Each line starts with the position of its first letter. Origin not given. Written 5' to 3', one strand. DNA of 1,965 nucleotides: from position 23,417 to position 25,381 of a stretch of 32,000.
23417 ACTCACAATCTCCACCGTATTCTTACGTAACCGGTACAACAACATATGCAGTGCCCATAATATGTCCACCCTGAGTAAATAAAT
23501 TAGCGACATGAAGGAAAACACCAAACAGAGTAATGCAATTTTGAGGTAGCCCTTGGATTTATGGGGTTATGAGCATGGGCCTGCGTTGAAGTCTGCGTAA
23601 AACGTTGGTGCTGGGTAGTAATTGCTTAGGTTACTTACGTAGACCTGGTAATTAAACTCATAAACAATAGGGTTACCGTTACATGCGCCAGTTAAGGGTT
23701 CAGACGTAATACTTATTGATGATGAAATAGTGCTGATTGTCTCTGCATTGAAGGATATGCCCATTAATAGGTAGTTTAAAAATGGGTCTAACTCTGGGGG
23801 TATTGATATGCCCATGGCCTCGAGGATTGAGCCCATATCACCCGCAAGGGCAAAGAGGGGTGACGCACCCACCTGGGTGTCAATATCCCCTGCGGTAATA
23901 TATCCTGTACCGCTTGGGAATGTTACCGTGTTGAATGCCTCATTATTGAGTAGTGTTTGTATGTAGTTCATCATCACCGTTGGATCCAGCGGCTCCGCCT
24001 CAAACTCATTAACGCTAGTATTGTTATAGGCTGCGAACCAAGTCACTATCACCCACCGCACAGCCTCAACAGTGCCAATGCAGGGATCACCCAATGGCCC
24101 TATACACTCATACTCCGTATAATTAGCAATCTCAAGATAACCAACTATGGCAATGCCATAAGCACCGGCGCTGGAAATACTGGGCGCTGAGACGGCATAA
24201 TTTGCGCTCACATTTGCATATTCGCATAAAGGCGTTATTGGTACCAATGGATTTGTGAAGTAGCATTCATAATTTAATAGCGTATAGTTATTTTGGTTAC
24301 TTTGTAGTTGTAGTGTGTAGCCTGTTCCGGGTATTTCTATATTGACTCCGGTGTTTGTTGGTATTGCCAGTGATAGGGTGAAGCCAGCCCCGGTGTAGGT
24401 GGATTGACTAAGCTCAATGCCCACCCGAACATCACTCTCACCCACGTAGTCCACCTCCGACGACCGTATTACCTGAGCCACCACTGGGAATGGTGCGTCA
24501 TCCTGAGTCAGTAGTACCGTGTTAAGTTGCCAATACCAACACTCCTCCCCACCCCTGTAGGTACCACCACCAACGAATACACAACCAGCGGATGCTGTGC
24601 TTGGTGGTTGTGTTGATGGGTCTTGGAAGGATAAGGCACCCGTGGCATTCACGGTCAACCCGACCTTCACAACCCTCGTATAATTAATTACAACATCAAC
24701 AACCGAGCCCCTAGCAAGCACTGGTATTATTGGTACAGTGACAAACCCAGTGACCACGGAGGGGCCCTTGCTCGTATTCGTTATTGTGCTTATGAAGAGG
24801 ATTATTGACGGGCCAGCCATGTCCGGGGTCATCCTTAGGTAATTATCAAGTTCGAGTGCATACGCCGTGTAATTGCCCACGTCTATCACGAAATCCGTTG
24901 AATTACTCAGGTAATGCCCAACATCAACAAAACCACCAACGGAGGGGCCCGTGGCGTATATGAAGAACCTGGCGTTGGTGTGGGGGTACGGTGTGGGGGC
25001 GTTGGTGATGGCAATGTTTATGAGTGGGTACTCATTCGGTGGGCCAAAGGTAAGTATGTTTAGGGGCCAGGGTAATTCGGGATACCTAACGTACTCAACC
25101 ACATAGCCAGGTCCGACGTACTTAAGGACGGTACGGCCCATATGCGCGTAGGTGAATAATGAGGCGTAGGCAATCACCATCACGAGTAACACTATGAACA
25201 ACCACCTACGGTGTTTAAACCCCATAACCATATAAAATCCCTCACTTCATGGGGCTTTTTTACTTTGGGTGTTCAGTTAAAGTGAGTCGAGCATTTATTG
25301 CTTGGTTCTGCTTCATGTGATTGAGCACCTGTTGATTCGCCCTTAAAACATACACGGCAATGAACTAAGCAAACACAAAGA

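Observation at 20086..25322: Cluster of three large anchored surface-protein genes that I cannot place in any known family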

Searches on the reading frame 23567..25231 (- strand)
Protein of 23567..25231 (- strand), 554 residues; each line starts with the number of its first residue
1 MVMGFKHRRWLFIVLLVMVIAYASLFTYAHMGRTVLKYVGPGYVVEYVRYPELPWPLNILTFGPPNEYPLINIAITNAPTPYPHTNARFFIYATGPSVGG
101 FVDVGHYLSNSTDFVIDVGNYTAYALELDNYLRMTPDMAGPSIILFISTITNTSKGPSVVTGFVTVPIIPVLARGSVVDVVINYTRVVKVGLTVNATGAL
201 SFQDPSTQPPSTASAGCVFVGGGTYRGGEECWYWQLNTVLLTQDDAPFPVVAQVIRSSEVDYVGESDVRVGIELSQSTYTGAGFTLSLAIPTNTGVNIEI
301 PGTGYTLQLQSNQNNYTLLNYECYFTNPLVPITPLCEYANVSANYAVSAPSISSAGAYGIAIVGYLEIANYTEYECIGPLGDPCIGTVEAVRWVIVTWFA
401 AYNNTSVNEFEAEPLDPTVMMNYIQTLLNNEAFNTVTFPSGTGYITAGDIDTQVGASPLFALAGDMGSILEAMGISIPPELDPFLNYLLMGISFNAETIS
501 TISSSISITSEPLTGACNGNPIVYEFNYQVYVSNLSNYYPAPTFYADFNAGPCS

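Call 4: search_protein_families(library=pfam, proteins=[window:23567-25231:-], max_evalue=1)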
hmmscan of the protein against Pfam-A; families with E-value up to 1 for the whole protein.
window:23567-25231:- (554 aa): 1 family
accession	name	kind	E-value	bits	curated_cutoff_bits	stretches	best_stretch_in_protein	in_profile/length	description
PF25425.1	YfjL_N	-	0.09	13.5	27.8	0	8-52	2-48/97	YfjL-like, N-terminal domain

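Call 5: search_protein_families(library=ncbifam, proteins=[window:23567-25231:-], max_evalue=1)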
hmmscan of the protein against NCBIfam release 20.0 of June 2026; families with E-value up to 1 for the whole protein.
window:23567-25231:- (554 aa): 0 families

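Call 10: find_homologous_proteins(query=window:23567-25231:-)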
Query window:23567-25231:- (554 aa): 8 proteins with E <= 0.001 among 8000 candidates.
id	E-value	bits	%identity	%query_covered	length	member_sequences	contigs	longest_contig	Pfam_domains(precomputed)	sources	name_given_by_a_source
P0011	7.0e-262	888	88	80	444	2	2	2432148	-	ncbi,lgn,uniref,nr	ncbi:hypothetical protein [Vulcanisaeta souniana]|uniref:Uncharacterized protein n=2 Tax=Vulcanisaet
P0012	4.8e-260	882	89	78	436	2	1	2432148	-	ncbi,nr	ncbi:hypothetical protein Vsou_08920 [Vulcanisaeta souniana JCM 11219]|nr:hypothetical protein Vsou_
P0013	2.8e-257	873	71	100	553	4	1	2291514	-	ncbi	ncbi:hypothetical protein JCM16161A_16760 [Vulcanisaeta sp. JCM 16161]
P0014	1.4e-249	848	68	100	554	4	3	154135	-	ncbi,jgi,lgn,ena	-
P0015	1.1e-224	765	65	99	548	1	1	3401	-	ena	-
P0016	1.3e-212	726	78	75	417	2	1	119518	-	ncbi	-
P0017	3.5e-180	619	93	55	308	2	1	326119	-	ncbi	-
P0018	2.2e-138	481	58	76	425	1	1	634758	-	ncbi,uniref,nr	ncbi:hypothetical protein [Vulcanisaeta thermophila]|uniref:hypothetical protein n=1 Tax=Vulcanisaet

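Call 12: search_solved_structures(query=window:23567-25231:-, max_evalue=10)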
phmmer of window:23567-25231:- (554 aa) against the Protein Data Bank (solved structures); distinct sequences matched with E-value up to 10: 0.

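Call 32: predict_structure(alignment_id=A2)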
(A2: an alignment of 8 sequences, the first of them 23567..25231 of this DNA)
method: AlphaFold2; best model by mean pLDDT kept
length: 554 residues; sequences in the alignment: 8
mean_pLDDT: 29.0   pTM: 0.19
mean pLDDT of the five models: 29.0, 28.8, 28.8, 28.0, 26.1
residues with pLDDT >= 90: 0; 70-90: 0; 50-70: 15; < 50: 539
segments of 3 or more residues with pLDDT < 50: 1-5, 21-554
pLDDT, mean of each block of 10 residues (from residue 1): 49 60 37 29 31 33 31 32 28 26 25 28 24 25 28 26 28 25 25 26 32 30 32 26 25 25 27 32 31 26 30 32 30 30 26 26 26 26 26 26 24 27 31 25 25 24 32 35 31 28 29 30 26 28 25 25
secondary structure, 60 per line:
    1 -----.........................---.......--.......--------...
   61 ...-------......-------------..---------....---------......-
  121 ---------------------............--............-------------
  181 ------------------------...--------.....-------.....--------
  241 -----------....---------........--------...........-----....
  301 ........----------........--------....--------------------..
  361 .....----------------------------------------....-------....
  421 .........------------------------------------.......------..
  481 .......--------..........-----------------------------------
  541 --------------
elements in order: H6-30 E34-40 E43-49 E58-63 E71-76 E101-104 E114-119 E142-153 E156-167 E216-220 E228-232 E252-255 E265-272 E281-291 E297-308 E319-326 E335-338 E359-365 H406-409 H417-429 H466-472 H479-487 H496-505

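Call 34: search_protein_representatives(alignment_id=A2)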
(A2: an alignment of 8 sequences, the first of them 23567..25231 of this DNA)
Query: 8 sequences, 552 profile positions. Proteins with E-value up to 0.001 (for the whole library): 34; up to 1e-10: 26; up to 1e-30: 6. The best 34 are listed.
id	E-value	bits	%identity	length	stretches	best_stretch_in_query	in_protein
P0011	2.8e-267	904.4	-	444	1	8-450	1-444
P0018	3.6e-201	686.2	-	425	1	131-552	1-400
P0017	8.4e-175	599.1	-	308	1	1-301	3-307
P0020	9.3e-48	179.8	-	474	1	107-550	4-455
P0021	2.1e-41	158.8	-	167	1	56-184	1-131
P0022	1.0e-30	123.5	-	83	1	471-551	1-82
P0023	5.1e-24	101.4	-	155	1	12-152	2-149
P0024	6.6e-24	101.0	-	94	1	58-139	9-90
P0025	1.4e-20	90.1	-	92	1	1-77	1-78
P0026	1.9e-20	89.6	-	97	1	468-549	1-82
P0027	9.7e-20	87.3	-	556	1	85-375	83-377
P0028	4.3e-19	85.1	-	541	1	114-544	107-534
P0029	1.2e-17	80.3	-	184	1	80-195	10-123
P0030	5.5e-16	74.9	-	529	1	90-542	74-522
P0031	9.3e-16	74.1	-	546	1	86-546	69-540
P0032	2.7e-15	72.6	-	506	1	87-372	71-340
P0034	8.2e-15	71.0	-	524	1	97-541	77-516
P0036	6.7e-14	68.0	-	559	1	9-383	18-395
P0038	5.4e-13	65.0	-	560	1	8-492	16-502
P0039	6.3e-13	64.8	-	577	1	87-362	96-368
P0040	6.6e-13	64.7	-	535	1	137-543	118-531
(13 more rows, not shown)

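Call 37: list_cluster_members(proteins=[P0027, P0028, P0030, P0031, P0032, P0034, P0036, P0038, P0039, P0040])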
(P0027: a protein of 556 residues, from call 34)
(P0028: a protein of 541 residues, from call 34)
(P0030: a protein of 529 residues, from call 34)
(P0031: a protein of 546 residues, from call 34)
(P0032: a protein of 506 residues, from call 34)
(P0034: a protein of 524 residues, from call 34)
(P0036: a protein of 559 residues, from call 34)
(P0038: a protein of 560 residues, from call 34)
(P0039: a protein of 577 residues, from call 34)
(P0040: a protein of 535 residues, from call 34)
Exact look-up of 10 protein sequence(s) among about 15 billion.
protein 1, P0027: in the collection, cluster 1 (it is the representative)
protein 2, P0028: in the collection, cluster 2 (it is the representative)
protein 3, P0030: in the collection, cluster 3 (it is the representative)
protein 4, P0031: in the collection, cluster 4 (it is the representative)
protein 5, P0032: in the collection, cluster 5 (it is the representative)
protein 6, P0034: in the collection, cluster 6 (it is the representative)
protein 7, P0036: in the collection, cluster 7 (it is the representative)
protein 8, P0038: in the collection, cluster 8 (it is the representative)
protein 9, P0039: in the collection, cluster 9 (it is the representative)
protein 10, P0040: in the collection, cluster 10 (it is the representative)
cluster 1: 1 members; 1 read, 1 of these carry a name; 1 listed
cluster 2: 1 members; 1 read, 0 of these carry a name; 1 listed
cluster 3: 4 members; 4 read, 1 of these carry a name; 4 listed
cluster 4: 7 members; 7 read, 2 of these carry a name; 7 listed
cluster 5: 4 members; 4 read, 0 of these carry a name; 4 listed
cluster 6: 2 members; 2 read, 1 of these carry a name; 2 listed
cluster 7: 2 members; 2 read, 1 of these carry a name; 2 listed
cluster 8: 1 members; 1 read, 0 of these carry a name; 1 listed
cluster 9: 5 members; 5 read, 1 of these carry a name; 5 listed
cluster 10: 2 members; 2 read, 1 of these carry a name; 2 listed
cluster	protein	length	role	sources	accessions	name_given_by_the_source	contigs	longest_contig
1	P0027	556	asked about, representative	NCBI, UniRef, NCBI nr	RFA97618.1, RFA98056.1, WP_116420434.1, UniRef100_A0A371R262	hypothetical protein [Pyrobaculum aerophilum] | Uncharacterized protein n=1 Tax=Pyrobaculum aerophilum TaxID=13773 RepID=A0A371R262_9CREN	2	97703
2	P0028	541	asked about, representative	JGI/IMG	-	-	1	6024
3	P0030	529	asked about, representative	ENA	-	-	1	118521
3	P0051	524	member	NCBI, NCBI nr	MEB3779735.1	MAG: hypothetical protein GSR85_05845 [Desulfurococcales archaeon] | hypothetical protein [Desulfurococcales archaeon]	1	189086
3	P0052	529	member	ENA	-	-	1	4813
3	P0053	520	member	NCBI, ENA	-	-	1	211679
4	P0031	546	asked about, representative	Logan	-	-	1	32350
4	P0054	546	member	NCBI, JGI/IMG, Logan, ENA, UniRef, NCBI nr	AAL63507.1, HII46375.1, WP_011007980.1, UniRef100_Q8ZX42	hypothetical protein PAE1478 [Pyrobaculum aerophilum str. IM2] | Uncharacterized protein n=2 Tax=Pyrobaculum aerophilum TaxID=13773 RepID=Q8ZX42_PYRAE | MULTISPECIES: hypothetical protein [Pyrobaculum]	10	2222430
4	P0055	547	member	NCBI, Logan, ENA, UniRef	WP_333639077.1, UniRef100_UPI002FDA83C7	hypothetical protein [Pyrobaculum aerophilum] | hypothetical protein n=1 Tax=Pyrobaculum aerophilum TaxID=13773 RepID=UPI002FDA83C7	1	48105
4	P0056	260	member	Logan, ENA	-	-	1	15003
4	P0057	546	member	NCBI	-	-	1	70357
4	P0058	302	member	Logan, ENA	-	-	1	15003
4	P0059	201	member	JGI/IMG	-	-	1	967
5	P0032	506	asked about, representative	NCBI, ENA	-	-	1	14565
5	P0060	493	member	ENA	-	-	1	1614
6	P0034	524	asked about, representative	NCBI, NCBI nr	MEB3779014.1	MAG: hypothetical protein GSR85_02105 [Desulfurococcales archaeon] | hypothetical protein [Desulfurococcales archaeon]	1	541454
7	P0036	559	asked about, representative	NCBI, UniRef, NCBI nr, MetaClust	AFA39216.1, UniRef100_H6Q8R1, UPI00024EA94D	hypothetical protein Pogu_1189 [Pyrobaculum oguniense TE7] | Uncharacterized protein n=1 Tax=Pyrobaculum oguniense (strain DSM 13380 / JCM 10595 / ... | status=active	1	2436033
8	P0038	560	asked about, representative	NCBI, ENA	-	-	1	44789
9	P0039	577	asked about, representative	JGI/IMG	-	-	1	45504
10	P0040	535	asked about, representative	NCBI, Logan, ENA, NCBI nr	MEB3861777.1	MAG: hypothetical protein GSR84_06115 [Desulfurococcales archaeon] | hypothetical protein [Desulfurococcales archaeon]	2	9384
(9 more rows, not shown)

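Call 39: search_solved_structures(query=A3, max_evalue=10)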
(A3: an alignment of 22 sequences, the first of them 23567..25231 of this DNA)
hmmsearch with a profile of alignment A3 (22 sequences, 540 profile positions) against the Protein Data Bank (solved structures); distinct sequences matched with E-value up to 10: 1.
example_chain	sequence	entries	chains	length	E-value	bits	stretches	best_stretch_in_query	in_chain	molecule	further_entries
1lxn_A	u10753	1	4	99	1.9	10.2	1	98-130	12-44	HYPOTHETICAL PROTEIN MTH1187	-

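Call 41: search_protein_families(library=pfam, alignment_id=A3, max_evalue=1)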
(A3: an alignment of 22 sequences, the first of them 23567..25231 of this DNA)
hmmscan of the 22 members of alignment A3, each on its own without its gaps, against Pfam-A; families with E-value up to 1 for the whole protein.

A. member 1, window:23567-25231:- (554 aa): 1 family
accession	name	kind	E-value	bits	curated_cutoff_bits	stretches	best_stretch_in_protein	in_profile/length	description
PF25425.1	YfjL_N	-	0.09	13.5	27.8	0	8-52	2-48/97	YfjL-like, N-terminal domain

B. families by the number of members that match (of 22 scanned): 5 families
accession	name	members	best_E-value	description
PF21593.2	DUF6853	1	0.02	Family of unknown function (DUF6853)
PF22942.1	DUF7025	1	0.046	Domain of unknown function (DUF7025)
PF25425.1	YfjL_N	1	0.09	YfjL-like, N-terminal domain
PF22093.1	Cwp8_D2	1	0.26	Cell wall binding protein Cwp8 domain 2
PF25682.1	Phage_VG64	1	0.33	Mycobacterium phage VG64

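Call 49: find_encoding_contigs(protein=P0013, flank=10000, max_places=2)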
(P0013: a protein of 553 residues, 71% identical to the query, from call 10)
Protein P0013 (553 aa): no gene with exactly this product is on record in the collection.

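Call 52: search_protein_families(library=phrogs, proteins=[window:23567-25231:-], max_evalue=0.1)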
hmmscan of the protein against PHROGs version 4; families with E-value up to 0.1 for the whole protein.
window:23567-25231:- (554 aa): 0 families

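Call 53: search_protein_families(library=padloc, proteins=[window:23567-25231:-], max_evalue=0.1)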
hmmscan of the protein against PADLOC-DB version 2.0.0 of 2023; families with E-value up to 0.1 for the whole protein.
window:23567-25231:- (554 aa): 0 families

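Call 54: find_related_loci(query=A3, collection=viral_contigs, flank=8000)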
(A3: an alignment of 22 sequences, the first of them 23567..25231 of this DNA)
Query A3 (554 aa) in viral_contigs; peptide patterns used: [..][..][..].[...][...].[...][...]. (x = any residue, [..] = any of these).
51 stretches matched a pattern, but none encodes a relative of the query by tblastn (E <= 1e-3).

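Call 56: find_encoding_contigs(protein=P0014, flank=10000, max_places=3)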
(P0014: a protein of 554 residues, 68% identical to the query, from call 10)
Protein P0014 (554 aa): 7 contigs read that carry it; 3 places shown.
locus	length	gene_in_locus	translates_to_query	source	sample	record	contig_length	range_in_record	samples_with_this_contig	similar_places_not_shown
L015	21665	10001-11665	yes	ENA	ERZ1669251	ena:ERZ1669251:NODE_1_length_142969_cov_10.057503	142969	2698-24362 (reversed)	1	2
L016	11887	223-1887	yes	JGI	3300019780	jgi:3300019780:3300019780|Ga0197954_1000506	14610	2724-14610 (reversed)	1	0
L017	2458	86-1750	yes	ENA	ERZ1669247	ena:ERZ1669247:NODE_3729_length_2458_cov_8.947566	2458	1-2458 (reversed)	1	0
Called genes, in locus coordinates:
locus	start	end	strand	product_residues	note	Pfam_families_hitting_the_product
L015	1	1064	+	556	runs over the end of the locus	PF00528:BPD_transp_1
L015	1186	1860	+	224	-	-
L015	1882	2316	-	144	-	PF00238:Ribosomal_L14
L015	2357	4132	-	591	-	PF00587:tRNA-synt_2b (weak), PF03129:HGTP_anticodon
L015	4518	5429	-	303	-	PF00491:Arginase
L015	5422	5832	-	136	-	-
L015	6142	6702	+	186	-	PF01558:POR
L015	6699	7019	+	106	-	PF12797:Fer4_2 (faint), PF12837:Fer4_6 (faint), PF13237:Fer4_10, PF00037:Fer4 (weak), PF14697:Fer4_21, PF12838:Fer4_7, PF13187:Fer4_9 (weak), PF00037:Fer4, +2 more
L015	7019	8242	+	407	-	PF01855:POR_N, PF17147:PFOR_II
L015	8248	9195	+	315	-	PF02775:TPP_enzyme_C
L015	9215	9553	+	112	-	-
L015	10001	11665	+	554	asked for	-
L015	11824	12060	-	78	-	PF05942:PaREP1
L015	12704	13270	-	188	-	-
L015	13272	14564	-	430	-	PF01882:DUF58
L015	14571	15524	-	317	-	PF20030:bpMoxR, PF07726:AAA_3, PF07728:AAA_5, PF17863:AAA_lid_2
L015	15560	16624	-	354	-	-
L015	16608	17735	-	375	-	-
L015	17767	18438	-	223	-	-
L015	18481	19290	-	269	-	PF00753:Lactamase_B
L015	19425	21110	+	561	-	PF00501:AMP-binding, PF13193:AMP-binding_C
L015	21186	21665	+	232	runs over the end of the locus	PF03372:Exo_endo_phos, PF14529:Exo_endo_phos_2 (weak)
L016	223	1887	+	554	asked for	-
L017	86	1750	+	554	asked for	-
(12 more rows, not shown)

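Call 57: find_encoding_contigs(protein=P0011, flank=10000, max_places=2)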
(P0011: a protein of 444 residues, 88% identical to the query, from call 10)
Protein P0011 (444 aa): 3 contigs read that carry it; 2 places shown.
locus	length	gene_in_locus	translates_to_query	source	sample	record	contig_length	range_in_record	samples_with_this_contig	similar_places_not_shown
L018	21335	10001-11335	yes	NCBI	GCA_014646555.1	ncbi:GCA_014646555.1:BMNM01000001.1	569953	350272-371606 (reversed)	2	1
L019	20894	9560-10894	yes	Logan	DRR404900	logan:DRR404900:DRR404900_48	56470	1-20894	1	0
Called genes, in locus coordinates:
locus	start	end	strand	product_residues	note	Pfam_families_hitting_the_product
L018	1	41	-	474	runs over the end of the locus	PF07719:TPR_2 (faint), PF13424:TPR_12 (faint)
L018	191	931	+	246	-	PF01812:5-FTHF_cyc-lig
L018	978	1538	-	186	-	-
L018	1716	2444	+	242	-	PF02592:Vut_1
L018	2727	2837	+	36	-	-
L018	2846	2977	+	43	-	-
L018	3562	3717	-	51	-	-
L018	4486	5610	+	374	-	-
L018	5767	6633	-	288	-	-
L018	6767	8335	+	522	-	PF00171:Aldedh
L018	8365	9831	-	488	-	PF00171:Aldedh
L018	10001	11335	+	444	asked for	-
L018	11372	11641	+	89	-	-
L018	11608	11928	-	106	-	-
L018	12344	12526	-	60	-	PF02633:Creatininase (weak)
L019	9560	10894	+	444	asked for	-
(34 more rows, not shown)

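Call 74: find_encoding_contigs(protein=P0054, flank=8000, max_places=2)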
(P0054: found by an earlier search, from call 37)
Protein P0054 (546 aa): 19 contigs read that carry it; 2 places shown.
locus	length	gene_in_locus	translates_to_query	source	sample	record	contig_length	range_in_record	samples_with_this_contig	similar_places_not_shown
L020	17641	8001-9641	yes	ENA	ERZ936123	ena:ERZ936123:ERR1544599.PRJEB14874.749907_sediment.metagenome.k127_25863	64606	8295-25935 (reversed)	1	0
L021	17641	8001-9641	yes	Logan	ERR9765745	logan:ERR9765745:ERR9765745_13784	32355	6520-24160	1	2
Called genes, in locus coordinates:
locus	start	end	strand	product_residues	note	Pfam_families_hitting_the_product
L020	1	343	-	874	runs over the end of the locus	PF00330:Aconitase, PF00694:Aconitase_C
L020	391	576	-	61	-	-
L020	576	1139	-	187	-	-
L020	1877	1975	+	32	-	-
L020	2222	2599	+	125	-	PF02675:AdoMet_dc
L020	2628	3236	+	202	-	PF01380:SIS, PF13580:SIS_2 (weak)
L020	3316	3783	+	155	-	PF09921:DUF2153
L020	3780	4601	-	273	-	PF25133:TYW2_N_2, PF02475:TRM5-TYW2_MTfase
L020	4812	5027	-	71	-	-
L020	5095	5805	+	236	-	-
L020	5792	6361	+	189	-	PF02441:Flavoprotein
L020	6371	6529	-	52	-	-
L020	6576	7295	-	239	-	PF03956:Lys_export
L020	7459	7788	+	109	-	-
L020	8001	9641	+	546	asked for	-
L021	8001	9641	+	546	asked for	-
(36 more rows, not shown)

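Call 75: find_encoding_contigs(protein=P0036, flank=8000, max_places=2)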
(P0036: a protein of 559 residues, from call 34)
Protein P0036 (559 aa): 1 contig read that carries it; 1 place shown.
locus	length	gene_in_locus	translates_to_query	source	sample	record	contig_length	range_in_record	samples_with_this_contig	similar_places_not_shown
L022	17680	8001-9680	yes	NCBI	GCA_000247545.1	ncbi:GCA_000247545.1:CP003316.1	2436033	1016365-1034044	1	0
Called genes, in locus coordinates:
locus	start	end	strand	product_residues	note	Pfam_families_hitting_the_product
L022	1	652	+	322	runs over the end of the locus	-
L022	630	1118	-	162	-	PF05942:PaREP1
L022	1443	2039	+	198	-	PF06195:DUF996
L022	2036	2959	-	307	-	PF01244:Peptidase_M19, PF04909:Amidohydro_2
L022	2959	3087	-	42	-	-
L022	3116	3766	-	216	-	PF13353:Fer4_12, PF04055:Radical_SAM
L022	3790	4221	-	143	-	PF27709:UCP014422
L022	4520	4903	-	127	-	PF01909:NTP_transf_2, PF18765:Polbeta (weak)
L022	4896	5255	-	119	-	PF05168:HEPN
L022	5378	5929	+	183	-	PF03551:PadR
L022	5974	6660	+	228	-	PF00005:ABC_tran, PF02463:SMC_N (faint), PF13304:AAA_21 (weak)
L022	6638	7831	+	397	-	PF01458:SUFBD_core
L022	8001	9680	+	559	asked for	-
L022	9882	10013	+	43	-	-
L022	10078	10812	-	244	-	-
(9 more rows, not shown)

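Call 88: search_dna_similar(query=window:23567-25231:-, collection=phages, mode=protein, max_evalue=0.01, max_rows=5)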
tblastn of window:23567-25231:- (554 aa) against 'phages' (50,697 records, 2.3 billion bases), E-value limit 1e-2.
No match.

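Call 93: search_protein_families(library=ncbifam, alignment_id=A3, max_evalue=1)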
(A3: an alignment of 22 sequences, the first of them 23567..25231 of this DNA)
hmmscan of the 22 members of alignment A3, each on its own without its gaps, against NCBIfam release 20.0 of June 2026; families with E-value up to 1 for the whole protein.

A. member 1, window:23567-25231:- (554 aa): 0 families

B. families by the number of members that match (of 22 scanned): 5 families
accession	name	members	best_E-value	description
NF003513.0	PRK05182.1-2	1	0.0034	DNA-directed RNA polymerase subunit alpha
NF003519.0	PRK05182.2-5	1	0.015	DNA-directed RNA polymerase subunit alpha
NF003515.0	PRK05182.2-1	1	0.026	DNA-directed RNA polymerase subunit alpha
NF003516.0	PRK05182.2-2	1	0.028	DNA-directed RNA polymerase subunit alpha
NF038040.1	phero_PhrK_fam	1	0.26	PhrK family phosphatase-inhibitory pheromone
